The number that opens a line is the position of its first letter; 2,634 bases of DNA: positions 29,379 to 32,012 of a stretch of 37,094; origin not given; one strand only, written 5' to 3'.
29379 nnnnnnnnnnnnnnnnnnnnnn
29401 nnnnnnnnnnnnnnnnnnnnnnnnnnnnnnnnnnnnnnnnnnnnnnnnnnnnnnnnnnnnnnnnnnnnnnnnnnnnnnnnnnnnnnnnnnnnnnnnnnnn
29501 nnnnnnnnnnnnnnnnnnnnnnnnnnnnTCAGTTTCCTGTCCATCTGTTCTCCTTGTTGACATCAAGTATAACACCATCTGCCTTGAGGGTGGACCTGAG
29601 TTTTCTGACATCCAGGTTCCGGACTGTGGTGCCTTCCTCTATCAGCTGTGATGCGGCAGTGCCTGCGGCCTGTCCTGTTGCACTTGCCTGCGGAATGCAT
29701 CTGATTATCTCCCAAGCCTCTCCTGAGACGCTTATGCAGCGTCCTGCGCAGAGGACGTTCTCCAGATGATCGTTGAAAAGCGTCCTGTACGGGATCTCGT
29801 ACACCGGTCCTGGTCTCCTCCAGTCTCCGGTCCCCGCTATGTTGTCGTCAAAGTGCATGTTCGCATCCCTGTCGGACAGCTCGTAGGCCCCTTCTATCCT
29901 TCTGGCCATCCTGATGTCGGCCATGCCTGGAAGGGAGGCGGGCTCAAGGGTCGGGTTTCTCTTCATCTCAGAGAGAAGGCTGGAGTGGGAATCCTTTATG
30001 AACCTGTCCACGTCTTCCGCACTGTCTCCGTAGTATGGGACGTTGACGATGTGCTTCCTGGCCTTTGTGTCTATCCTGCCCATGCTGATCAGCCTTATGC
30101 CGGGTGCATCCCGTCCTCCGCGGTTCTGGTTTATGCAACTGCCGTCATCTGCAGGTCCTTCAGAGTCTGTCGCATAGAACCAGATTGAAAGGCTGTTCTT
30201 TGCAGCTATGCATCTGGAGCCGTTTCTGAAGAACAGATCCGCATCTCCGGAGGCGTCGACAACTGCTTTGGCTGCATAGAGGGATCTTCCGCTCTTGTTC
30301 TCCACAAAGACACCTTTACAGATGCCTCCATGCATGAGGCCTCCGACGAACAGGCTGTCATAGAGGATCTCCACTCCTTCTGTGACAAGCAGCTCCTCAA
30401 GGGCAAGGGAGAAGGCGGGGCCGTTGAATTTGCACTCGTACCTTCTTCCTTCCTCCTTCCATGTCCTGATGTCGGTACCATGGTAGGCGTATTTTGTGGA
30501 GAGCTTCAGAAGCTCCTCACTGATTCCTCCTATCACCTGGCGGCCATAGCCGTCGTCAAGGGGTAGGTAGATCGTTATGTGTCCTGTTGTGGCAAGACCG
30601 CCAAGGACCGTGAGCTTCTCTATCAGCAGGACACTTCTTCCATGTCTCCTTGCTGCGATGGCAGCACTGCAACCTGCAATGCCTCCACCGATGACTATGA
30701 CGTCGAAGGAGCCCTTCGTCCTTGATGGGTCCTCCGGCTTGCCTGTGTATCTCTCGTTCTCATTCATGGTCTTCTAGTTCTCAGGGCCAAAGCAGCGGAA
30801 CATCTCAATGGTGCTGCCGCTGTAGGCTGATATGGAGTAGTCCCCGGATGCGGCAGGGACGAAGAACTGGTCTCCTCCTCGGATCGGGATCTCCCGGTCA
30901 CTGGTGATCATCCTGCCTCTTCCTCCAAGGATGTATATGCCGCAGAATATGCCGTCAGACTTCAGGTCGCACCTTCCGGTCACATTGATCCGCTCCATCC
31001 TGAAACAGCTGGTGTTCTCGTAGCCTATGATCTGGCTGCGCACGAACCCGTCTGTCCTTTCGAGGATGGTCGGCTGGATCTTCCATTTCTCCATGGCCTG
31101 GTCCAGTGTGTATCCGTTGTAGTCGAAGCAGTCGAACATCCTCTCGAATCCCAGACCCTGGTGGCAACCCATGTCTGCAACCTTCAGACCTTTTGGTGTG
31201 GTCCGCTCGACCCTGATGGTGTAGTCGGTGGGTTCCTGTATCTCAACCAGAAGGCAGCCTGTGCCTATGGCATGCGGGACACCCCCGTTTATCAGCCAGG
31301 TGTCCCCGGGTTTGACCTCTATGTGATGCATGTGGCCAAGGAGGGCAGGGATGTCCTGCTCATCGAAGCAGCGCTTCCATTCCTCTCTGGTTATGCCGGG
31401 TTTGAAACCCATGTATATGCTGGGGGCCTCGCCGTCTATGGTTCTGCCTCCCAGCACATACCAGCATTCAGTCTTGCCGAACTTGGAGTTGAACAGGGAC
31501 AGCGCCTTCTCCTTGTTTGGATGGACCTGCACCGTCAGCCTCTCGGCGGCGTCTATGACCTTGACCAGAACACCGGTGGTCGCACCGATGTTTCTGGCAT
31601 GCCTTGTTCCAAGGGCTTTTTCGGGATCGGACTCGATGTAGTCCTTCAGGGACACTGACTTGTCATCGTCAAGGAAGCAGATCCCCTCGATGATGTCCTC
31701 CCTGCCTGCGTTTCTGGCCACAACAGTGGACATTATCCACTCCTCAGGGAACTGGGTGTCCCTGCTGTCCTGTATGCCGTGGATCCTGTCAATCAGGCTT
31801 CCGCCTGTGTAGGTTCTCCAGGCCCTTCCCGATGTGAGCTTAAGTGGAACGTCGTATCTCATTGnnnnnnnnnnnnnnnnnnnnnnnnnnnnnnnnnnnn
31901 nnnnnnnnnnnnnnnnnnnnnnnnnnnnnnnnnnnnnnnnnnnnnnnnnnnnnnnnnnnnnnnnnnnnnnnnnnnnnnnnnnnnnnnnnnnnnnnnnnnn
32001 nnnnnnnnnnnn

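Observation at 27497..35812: Orphan glycyl-radical-enzyme operon wired to sugar isomerase/oxidoreductase genes: candidate undescribed anaerobic carbohydrate pathway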

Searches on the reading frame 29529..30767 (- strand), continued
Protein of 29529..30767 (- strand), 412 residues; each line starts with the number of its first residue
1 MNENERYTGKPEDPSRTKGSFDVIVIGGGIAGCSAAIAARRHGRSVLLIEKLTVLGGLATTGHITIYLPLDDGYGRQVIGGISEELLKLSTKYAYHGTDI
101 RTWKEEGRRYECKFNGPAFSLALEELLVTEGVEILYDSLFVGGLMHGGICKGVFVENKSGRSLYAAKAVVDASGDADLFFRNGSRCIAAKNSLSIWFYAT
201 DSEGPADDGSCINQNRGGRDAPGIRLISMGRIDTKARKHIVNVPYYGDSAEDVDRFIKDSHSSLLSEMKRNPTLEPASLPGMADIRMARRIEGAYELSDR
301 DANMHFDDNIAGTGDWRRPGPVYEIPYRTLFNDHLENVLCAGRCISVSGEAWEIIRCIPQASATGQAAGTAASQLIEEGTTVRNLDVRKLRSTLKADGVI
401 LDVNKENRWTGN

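Call 85: find_encoding_contigs(protein=P0513, flank=10000, max_places=2)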
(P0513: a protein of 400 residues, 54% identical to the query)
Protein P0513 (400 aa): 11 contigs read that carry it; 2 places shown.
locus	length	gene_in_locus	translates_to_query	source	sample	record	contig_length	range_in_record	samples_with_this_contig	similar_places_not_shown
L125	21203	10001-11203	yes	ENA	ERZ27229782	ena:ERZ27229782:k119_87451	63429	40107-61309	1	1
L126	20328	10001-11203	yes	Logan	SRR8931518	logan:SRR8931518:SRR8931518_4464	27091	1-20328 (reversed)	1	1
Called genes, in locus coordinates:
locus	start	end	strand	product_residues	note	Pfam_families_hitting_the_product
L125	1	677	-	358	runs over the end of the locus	PF03480:DctP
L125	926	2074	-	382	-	PF13377:Peripla_BP_3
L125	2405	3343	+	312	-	PF13353:Fer4_12, PF00037:Fer4 (weak), PF12837:Fer4_6 (weak), PF12838:Fer4_7 (weak), PF13187:Fer4_9 (weak), PF13237:Fer4_10 (faint), PF14697:Fer4_21 (weak), PF04055:Radical_SAM, +1 more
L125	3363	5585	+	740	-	PF02901:PFL-like, PF01228:Gly_radical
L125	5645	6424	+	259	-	-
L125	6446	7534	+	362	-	PF20511:PMI_typeI_cat (weak), PF21621:MPI_cupin_dom (weak)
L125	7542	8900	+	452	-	PF01554:MatE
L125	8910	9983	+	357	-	PF01408:GFO_IDH_MocA, PF03447:NAD_binding_3 (weak), PF22725:GFO_IDH_MocA_C3, PF02894:GFO_IDH_MocA_C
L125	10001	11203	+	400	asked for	PF00890:FAD_binding_2 (weak), PF01134:GIDA (weak), PF01266:DAO (weak), PF07992:Pyr_redox_2 (faint), PF12831:FAD_oxidored, PF13450:NAD_binding_8 (weak), PF12831:FAD_oxidored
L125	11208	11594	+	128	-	-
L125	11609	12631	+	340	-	PF01408:GFO_IDH_MocA, PF03447:NAD_binding_3 (weak), PF22725:GFO_IDH_MocA_C3, PF02894:GFO_IDH_MocA_C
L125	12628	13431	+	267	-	PF03721:UDPG_MGDP_dh_N (weak), PF00984:UDPG_MGDP_dh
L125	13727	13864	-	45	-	-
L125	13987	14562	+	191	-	PF03553:Na_H_antiporter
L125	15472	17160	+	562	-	PF00239:Resolvase, PF07508:Recombinase, PF13408:Zn_ribbon_recom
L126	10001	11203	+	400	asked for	PF00890:FAD_binding_2 (weak), PF01134:GIDA (weak), PF01266:DAO (weak), PF07992:Pyr_redox_2 (faint), PF12831:FAD_oxidored, PF13450:NAD_binding_8 (weak), PF12831:FAD_oxidored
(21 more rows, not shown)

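Call 89: predict_structure(alignment_id=A3)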
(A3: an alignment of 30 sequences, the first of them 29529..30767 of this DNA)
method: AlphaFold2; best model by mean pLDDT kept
length: 412 residues; sequences in the alignment: 30
mean_pLDDT: 84.5   pTM: 0.89
mean pLDDT of the five models: 84.5, 83.6, 82.5, 82.1, 81.9
residues with pLDDT >= 90: 204; 70-90: 130; 50-70: 66; < 50: 12
segments of 3 or more residues with pLDDT < 50: 217-220, 408-412
pLDDT, mean of each block of 10 residues (from residue 1): 82 85 97 98 98 86 55 77 89 70 72 76 97 97 96 95 97 95 92 78 63 56 70 65 85 89 88 76 67 95 94 72 93 97 91 81 96 98 98 97 70 38
secondary structure, 60 per line:
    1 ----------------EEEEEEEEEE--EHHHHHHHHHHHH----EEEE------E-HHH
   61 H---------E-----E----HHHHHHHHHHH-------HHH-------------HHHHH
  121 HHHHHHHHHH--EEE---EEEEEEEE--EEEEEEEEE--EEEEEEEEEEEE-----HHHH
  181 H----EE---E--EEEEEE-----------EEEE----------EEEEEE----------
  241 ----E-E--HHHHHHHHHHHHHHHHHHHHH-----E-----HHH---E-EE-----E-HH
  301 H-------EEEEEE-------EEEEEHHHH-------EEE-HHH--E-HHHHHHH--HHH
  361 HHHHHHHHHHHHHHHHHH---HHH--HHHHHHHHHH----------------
elements in order: E17-26 H30-41 E46-49 H58-61 H82-92 H116-130 E133-135 E139-146 E149-157 E160-171 H177-181 E194-199 E211-214 E225-230 H250-270 E309-314 E322-326 H327-330 E338-340 H349-355 H358-378 H387-396

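Call 92: fold_search(model_id=the predicted structure, library=pdb)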
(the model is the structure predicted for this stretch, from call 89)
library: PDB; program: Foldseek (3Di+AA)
matches with E <= 10: 1972; with E <= 0.001: 1425
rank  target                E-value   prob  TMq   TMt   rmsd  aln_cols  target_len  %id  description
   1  3e1t                  1.3e-13  1.00  0.46  0.44   8.4       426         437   13  Structure and action of the myxobacterial chondrochloren halogenase CndH, a new variant of FAD-dependent halogenases (released 2009-02-24)
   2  3oz2                  3.2e-13  1.00  0.51  0.52   8.0       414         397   14  Crystal structure of a geranylgeranyl bacteriochlorophyll reductase-like (Ta0516) from Thermoplasma acidophilum at 1.60  (released 2010-10-27)
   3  4k2x_B                9.1e-13  1.00  0.45  0.39   8.4       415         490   12  OxyS anhydrotetracycline hydroxylase from Streptomyces rimosus (released 2013-05-15)
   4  8zop                  1.1e-12  1.00  0.46  0.46   9.0       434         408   15  Structure of FasV in complex with FAD (released 2025-04-02)
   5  4k2x_A                2.6e-12  1.00  0.44  0.38   8.7       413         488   12  OxyS anhydrotetracycline hydroxylase from Streptomyces rimosus (released 2013-05-15)
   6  2qa2                  2.9e-12  1.00  0.48  0.41   9.2       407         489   16  Crystal structure of CabE, an aromatic hydroxylase from angucycline biosynthesis, determined to 2.7 A resolution (released 2007-08-14)
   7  1y56_B                4.5e-12  1.00  0.40  0.44  11.9       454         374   13  Crystal structure of L-proline dehydrogenase from P.horikoshii (released 2005-07-26)
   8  2qa1                  4.8e-12  1.00  0.48  0.41   7.9       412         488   14  Crystal structure of PgaE, an aromatic hydroxylase involved in angucycline biosynthesis (released 2007-08-14)
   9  8a8o_B                8.6e-12  1.00  0.41  0.32  13.4       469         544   18  PAPS reductase from Methanothermococcus thermolithotrophicus refined to 1.45 A (released 2023-04-26)
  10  2q6u                  8.6e-12  1.00  0.39  0.41  11.7       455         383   14  SeMet-substituted form of NikD (released 2007-07-31)
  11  2oln                  1.0e-11  1.00  0.35  0.37  13.0       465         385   15  NikD, an unusual amino acid oxidase essential for nikkomycin biosynthesis: closed form at 1.15 A resolution (released 2007-07-31)
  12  8fhj_C                1.1e-11  1.00  0.39  0.32   9.6       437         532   12  Crystal structure of a FAD monooxygenease from Methylocystis sp. Strain SB2 (released 2023-05-03)
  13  4k5r_A                1.2e-11  1.00  0.41  0.36   9.5       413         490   14  The 2.0 angstrom crystal structure of MTMOIV, a baeyer-villiger monooxygenase from the mithramycin biosynthetic pathwa (released 2013-10-09)
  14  8fhj_A                1.5e-11  1.00  0.38  0.31  10.4       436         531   12  Crystal structure of a FAD monooxygenease from Methylocystis sp. Strain SB2 (released 2023-05-03)
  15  9kq3_A                1.7e-11  1.00  0.37  0.27  14.2       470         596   12  Cryo-EM structure of Saccharomyces cerevisiae Mitochondrial Respiratory Complex II in pydiflumetofen-bound state (released 2025-09-03)
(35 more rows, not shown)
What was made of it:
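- On PF12831 FAD-dependent oxidoreductases: The model shows a flavoprotein fold (calls 89, 92).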

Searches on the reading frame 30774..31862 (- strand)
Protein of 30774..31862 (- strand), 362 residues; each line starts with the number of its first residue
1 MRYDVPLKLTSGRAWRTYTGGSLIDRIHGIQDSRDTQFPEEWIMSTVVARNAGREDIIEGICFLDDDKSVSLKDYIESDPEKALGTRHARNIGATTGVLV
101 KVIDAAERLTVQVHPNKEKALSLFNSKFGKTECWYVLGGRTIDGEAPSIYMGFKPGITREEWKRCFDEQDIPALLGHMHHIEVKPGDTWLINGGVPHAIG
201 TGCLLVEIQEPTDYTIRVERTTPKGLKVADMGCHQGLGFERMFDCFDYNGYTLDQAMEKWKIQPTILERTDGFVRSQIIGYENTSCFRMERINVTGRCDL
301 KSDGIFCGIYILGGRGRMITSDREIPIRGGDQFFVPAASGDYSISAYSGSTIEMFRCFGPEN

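Call 3: search_protein_families(library=pfam, proteins=[window:30774-31862:-])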
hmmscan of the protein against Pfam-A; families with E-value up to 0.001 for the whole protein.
window:30774-31862:- (362 aa): 3 families
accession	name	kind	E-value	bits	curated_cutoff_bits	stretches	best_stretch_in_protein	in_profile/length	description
PF21621.3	MPI_cupin_dom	-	8.6e-07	29.3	27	1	282-346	6-70/79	Mannose-6-phosphate isomerase, cupin domain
PF20511.4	PMI_typeI_cat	-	2.4e-05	24.9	22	1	70-124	57-111/143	Phosphomannose isomerase type I, catalytic domain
PF07883.17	Cupin_2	-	0.0001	22.4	27.2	0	309-337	22-50/70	Cupin domain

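Call 4: search_protein_families(library=ncbifam, proteins=[window:30774-31862:-])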
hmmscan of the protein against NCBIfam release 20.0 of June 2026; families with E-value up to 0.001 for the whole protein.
window:30774-31862:- (362 aa): 2 families
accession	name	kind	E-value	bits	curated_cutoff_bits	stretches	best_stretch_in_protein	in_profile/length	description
TIGR00218.1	manA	equivalog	7.2e-24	84.6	116.2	2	127-351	152-356/359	mannose-6-phosphate isomerase, class I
NF011710.0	PRK15131.1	equivalog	7.7e-08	31.6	571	1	66-122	52-107/391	mannose-6-phosphate isomerase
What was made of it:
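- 30774..31862 (-): PMI-like (type I phosphomannose-isomerase fold) metal-dependent aldose-ketose isomerase candidate. It always accompanies the GRE. PF21621 and PF20511 hit weakly, and TIGR00218 scores 84.6 bits against a cutoff of 116 (calls 3, 4).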

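Call 57: search_solved_structures(query=window:30774-31862:-, max_evalue=0.01, show_alignments=1)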
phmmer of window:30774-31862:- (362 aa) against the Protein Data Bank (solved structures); distinct sequences matched with E-value up to 0.01: 13.
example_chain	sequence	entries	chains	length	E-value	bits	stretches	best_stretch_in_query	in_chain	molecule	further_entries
1qwr_A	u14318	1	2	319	1e-15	60.9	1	97-345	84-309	Mannose-6-phosphate isomerase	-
1zx5_A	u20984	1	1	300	1.1e-12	50.9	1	96-210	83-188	mannosephosphate isomerase, putative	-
5zvu_A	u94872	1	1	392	0.00021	23.6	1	67-120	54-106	Mannose-6-phosphate isomerase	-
5zt5_A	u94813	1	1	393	0.00022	23.5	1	67-120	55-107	Mannose-6-phosphate isomerase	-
3h1m_A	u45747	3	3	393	0.00023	23.5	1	67-120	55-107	Mannose-6-phosphate isomerase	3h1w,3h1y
5zuy_A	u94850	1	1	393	0.00023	23.5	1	67-120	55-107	Mannose-6-phosphate isomerase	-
2wfp_A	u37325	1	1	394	0.00023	23.5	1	67-120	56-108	MANNOSE-6-PHOSPHATE ISOMERASE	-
5zv0_A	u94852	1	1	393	0.00055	22.2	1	67-120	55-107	Mannose-6-phosphate isomerase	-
5zvr_A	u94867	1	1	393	0.00068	21.9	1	67-120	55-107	Mannose-6-phosphate isomerase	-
5zvx_A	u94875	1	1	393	0.0014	20.9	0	67-120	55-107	Mannose-6-phosphate isomerase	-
5zt6_A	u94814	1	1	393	0.0022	20.3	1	67-120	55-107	Mannose-6-phosphate isomerase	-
5zuw_A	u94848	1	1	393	0.0029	19.8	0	67-120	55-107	Mannose-6-phosphate isomerase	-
5zt4_A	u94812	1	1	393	0.0056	18.9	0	67-120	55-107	Mannose-6-phosphate isomerase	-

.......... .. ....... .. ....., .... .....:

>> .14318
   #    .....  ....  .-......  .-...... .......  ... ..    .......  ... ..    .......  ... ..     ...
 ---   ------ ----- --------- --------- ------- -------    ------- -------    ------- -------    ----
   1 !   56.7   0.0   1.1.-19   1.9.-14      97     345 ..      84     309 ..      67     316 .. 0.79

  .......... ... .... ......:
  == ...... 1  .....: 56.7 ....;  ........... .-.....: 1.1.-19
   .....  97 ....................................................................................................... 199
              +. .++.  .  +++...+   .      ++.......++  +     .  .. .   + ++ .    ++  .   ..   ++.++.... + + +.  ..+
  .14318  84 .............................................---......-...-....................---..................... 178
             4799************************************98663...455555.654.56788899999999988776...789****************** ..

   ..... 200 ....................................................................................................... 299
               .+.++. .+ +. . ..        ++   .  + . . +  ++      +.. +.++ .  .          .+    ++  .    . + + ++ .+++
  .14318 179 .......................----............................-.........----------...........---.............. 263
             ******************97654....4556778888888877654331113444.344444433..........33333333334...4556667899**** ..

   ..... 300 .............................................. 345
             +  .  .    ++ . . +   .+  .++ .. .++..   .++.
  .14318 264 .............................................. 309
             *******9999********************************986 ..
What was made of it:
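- The PMI-like protein keeps its metal ligands (call 57).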
